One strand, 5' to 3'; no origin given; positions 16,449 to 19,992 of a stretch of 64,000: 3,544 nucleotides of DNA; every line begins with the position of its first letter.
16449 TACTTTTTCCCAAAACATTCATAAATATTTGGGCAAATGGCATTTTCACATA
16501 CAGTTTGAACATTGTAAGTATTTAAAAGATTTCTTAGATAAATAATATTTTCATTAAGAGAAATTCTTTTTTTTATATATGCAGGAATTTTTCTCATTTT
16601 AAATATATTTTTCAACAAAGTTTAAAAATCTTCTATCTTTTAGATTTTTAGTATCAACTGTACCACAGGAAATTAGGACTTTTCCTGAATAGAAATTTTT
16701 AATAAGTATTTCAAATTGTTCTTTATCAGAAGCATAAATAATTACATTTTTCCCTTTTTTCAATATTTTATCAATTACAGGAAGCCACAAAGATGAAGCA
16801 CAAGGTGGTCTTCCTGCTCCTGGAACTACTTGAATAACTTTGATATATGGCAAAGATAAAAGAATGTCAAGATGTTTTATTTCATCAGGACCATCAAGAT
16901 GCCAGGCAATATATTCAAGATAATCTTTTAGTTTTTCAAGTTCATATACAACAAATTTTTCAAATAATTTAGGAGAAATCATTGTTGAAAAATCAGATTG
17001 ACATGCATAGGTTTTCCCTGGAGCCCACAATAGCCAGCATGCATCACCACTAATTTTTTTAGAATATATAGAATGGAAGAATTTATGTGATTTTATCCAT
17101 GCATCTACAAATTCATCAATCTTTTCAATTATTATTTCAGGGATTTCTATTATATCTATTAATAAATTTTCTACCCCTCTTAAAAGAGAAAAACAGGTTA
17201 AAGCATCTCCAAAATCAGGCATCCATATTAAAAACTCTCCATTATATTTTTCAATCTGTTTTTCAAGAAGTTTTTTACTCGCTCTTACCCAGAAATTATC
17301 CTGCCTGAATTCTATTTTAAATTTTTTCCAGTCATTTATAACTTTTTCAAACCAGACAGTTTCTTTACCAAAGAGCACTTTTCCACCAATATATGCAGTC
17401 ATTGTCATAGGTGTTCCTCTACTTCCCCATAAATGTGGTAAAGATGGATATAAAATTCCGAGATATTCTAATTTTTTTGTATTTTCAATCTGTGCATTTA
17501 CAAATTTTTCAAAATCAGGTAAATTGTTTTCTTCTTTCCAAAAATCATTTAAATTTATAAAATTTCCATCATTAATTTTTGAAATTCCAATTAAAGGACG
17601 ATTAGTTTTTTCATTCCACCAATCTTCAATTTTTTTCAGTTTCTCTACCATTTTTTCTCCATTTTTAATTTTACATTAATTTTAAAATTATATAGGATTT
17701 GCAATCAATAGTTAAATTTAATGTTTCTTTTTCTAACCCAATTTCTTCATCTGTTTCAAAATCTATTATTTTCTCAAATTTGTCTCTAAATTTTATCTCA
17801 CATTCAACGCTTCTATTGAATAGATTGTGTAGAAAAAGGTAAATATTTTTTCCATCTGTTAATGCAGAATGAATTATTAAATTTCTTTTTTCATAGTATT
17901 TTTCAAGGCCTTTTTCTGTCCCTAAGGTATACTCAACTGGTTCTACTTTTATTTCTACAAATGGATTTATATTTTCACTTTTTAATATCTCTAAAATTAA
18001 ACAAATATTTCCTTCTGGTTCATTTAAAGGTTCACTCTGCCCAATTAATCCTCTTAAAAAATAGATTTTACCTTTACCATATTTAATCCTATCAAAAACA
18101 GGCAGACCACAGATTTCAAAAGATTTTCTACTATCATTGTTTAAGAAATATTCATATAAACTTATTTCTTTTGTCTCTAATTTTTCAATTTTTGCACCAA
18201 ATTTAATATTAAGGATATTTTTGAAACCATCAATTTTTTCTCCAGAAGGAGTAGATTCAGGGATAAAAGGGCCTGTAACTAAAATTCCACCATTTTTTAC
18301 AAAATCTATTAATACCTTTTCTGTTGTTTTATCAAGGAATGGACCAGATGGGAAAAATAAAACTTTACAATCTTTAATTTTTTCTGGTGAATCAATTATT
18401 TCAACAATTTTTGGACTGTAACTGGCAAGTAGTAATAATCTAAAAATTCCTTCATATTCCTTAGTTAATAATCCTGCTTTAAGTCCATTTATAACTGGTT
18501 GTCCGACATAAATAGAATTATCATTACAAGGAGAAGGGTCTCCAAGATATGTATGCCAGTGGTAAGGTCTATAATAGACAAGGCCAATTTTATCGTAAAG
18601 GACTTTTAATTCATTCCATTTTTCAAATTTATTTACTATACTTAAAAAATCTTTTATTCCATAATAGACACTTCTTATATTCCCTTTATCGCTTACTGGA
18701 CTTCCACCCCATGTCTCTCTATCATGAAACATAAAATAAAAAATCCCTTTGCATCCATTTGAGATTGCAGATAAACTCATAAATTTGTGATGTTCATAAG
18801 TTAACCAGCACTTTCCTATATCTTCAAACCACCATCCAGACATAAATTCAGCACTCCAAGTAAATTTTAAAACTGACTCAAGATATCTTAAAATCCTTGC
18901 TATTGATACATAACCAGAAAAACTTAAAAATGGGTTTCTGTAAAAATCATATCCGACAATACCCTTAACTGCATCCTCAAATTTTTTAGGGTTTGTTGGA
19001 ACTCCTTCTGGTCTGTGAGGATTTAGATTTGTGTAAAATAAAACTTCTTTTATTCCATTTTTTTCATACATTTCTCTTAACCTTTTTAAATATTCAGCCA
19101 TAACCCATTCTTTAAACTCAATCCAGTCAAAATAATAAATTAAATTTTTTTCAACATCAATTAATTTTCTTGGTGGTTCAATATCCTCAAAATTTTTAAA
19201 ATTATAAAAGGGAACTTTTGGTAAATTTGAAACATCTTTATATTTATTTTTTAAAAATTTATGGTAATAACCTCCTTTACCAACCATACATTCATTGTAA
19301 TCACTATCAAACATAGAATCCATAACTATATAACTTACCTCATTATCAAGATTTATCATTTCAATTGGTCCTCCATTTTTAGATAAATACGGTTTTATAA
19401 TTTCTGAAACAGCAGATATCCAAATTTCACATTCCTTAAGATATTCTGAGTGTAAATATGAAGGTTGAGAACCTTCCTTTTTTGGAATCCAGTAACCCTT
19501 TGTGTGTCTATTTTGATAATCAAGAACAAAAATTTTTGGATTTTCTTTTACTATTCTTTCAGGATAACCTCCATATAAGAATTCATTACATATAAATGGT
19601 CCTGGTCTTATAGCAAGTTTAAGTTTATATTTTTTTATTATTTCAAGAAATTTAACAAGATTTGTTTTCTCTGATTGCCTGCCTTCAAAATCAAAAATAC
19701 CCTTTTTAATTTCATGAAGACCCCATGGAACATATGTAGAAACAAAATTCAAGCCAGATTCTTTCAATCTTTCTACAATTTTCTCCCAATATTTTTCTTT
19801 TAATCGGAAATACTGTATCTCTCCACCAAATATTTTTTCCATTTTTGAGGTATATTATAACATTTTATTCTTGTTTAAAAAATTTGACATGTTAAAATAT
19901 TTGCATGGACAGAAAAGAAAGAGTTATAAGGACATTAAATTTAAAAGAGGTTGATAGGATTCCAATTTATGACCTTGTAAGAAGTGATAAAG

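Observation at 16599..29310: Four URO-D/MtaA-like paralogs interleaved with glycosidases, also at 57955-58938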

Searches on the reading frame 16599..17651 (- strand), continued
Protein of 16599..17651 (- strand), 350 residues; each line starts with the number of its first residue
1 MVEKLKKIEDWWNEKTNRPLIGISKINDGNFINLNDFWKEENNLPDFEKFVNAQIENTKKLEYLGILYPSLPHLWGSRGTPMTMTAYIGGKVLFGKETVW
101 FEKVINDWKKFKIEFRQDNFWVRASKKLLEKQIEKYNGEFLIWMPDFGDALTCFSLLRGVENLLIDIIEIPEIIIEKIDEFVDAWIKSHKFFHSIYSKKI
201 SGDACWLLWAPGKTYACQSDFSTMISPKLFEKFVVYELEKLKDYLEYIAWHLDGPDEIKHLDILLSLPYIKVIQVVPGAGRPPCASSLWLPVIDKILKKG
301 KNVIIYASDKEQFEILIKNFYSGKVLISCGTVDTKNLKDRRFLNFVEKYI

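Call 89: find_encoding_contigs(protein=P0231, flank=10000, max_places=2)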
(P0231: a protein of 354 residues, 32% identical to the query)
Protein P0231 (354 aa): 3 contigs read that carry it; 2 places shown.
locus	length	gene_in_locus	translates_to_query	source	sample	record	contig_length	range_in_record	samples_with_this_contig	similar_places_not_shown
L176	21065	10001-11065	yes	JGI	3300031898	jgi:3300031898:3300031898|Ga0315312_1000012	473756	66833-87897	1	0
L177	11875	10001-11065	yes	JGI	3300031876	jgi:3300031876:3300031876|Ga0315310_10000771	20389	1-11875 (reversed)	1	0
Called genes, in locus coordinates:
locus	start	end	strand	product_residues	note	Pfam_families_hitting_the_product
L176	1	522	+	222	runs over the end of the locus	PF24698:DUF7662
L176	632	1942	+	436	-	PF01336:tRNA_anti-codon, PF00152:tRNA-synt_2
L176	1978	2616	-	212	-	-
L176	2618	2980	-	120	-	-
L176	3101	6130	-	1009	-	PF12704:MacB_PCD (weak), PF02687:FtsX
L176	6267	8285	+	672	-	PF00150:Cellulase (weak), PF01301:Glyco_hydro_35 (weak), PF02449:Glyco_hydro_42, PF08532:Glyco_hydro_42M, PF22369:GLMA_2nd (weak), PF08533:Glyco_hydro_42C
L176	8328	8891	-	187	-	PF02525:Flavodoxin_2, PF03358:FMN_red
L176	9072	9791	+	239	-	PF00702:Hydrolase, PF13419:HAD_2, PF13242:Hydrolase_like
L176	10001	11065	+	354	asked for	-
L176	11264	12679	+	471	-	PF02952:Fucose_iso_C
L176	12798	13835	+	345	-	-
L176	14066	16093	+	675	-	PF20581:DUF6785, PF03169:OPT, PF20580:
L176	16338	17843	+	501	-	-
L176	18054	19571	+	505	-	-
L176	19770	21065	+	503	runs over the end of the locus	-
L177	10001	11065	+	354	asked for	-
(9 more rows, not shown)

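Call 91: search_solved_structures(query=A1, max_evalue=10)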
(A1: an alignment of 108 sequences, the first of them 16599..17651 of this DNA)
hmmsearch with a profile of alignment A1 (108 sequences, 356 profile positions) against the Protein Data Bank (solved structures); distinct sequences matched with E-value up to 10: 2.
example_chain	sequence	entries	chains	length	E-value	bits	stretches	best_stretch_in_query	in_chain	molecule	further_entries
7kbq_A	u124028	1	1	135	1.5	10.6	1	293-346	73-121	DE NOVO DESIGNED OR689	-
2jbh_A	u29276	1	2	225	1.8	10.4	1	150-192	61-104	PHOSPHORIBOSYLTRANSFERASE DOMAIN-CONTAINING PROTEIN 1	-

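Call 94: find_encoding_contigs(protein=P0215, flank=10000, max_places=3)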
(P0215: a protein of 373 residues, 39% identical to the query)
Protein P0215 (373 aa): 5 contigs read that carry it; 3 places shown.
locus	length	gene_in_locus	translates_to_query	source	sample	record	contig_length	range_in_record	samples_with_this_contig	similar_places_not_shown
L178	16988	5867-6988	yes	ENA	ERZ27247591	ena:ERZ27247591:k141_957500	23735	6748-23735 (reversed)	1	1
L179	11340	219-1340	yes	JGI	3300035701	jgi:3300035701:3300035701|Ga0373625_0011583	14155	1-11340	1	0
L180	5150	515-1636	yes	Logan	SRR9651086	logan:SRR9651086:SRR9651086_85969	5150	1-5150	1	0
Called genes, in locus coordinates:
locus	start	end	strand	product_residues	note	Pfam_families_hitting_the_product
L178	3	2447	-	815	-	?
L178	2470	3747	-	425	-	PF19335:HMBD, PF25919:BSH_CusB, PF25973:BSH_CzcB, PF25954:Beta-barrel_RND_2, PF25975:CzcB_C (weak)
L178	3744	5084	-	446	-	PF02321:OEP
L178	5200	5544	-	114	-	-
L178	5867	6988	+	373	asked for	-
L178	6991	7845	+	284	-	PF00190:Cupin_1 (weak), PF07883:Cupin_2, PF02311:AraC_binding, PF00165:HTH_AraC (weak), PF12833:HTH_18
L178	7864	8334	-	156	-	PF03449:GreA_GreB_N, PF01272:GreA_GreB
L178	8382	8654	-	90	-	PF14357:DUF4404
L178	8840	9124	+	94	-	-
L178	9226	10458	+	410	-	PF07969:Amidohydro_3 (faint), PF01979:Amidohydro_1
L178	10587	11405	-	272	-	-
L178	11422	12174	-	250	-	-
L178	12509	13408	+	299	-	-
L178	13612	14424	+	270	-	PF01435:Peptidase_M48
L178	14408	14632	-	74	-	-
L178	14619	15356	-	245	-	-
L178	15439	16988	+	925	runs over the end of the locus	PF05170:AsmA, PF05359:DUF748, PF13116:YhdP (faint), PF05170:AsmA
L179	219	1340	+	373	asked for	-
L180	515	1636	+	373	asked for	-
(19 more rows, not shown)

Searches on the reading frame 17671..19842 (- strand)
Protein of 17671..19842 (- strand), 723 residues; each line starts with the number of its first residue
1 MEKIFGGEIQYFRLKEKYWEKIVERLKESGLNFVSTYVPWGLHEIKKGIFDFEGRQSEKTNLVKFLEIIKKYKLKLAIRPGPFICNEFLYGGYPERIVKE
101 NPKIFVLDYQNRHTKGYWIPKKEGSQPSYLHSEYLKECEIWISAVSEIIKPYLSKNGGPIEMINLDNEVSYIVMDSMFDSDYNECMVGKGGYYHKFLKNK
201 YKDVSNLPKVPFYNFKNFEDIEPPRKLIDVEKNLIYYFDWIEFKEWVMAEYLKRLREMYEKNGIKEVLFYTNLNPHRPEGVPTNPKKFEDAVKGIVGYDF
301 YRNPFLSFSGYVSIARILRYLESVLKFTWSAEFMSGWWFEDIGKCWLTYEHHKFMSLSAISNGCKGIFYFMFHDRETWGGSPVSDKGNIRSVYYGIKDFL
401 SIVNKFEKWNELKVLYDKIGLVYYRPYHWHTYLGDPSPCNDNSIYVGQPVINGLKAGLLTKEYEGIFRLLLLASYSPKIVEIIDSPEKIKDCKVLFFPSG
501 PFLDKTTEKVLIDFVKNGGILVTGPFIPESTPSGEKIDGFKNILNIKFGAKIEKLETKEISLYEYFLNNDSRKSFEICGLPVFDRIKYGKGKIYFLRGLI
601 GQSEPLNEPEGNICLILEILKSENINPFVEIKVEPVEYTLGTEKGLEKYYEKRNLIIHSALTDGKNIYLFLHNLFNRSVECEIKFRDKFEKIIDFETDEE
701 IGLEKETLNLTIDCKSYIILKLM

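Call 7: search_protein_families(library=pfam, proteins=[window:17671-19842:-], max_evalue=0.0001)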
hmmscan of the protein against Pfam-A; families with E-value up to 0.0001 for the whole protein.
window:17671-19842:- (723 aa): 3 families
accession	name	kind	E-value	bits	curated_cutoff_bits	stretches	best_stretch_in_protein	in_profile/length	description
PF01301.25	Glyco_hydro_35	-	9.9e-36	124.4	27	2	3-97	10-100/319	Glycosyl hydrolases family 35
PF02449.21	Glyco_hydro_42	-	1.1e-15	58.4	21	1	13-303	6-264/376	Beta-galactosidase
PF22369.2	GLMA_2nd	-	5.3e-13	49.3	27.7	1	464-560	20-117/138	GLMA-like, second domain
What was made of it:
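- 17671..19842 (-): Cytoplasmic GH35-like exo-glycosidase; its N-terminal part resembles exo-beta-D-glucosaminidase. It lies upstream of U1 and is transcribed divergently from U2. Pfam GH35 at 9.9e-36, plus GH42 and GLMA_2nd (call 7).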

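Call 81: search_protein_families(library=ncbifam, proteins=[window:17671-19842:-], max_evalue=0.00001)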
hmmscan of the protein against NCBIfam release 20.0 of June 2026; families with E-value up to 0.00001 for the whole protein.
window:17671-19842:- (723 aa): 1 family
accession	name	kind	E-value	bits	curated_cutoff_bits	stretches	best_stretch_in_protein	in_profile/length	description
NF041127.1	exo_beta_glucsam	equivalog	4.3e-52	177.3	1500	1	3-258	18-265/782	exo-beta-D-glucosaminidase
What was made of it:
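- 17671..19842 (-): NCBIfam exo_beta_glucsam at 4.3e-52, below cut-off (call 81).
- Checked: GH35-like enzyme at 17671-19842 (calls 7, 81).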
